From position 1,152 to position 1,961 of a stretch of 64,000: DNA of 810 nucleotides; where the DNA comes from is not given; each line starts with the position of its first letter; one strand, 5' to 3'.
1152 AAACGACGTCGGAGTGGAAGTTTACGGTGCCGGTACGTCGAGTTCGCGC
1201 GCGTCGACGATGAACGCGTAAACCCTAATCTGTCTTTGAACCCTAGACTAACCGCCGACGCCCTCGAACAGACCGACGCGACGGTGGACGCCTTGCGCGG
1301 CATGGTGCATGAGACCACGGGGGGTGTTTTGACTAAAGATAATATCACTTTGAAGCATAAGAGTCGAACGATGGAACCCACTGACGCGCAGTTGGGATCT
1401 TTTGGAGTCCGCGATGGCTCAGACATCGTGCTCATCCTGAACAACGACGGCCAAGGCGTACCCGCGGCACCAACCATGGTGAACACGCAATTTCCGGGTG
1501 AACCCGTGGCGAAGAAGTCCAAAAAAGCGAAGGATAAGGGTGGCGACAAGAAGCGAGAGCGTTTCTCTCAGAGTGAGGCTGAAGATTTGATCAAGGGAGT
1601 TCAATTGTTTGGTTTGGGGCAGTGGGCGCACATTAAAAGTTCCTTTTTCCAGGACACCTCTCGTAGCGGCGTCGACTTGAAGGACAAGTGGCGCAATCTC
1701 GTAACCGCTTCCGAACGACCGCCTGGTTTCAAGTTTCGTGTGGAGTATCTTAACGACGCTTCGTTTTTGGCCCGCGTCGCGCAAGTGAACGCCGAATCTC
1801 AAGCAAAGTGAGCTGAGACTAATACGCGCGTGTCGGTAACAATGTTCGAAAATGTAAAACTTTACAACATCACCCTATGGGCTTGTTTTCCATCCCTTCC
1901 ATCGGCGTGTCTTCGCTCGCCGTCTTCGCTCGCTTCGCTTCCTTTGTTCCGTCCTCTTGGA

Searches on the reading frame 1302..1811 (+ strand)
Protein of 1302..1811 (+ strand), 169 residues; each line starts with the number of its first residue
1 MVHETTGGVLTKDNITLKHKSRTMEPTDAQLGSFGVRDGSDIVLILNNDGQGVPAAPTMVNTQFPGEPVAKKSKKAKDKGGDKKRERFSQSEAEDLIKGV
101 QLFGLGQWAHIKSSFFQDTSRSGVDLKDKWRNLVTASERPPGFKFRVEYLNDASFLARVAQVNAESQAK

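Call 45: search_protein_families(library=pfam, proteins=[window:1302-1811:+], max_evalue=0.00001)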
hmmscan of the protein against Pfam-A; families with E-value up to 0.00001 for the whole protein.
window:1302-1811:+ (169 aa): 1 family
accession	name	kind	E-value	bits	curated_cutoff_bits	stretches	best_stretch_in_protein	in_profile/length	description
PF00249.37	Myb_DNA-binding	-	1.2e-08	35.4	24.4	1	85-133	1-45/46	Myb-like DNA-binding domain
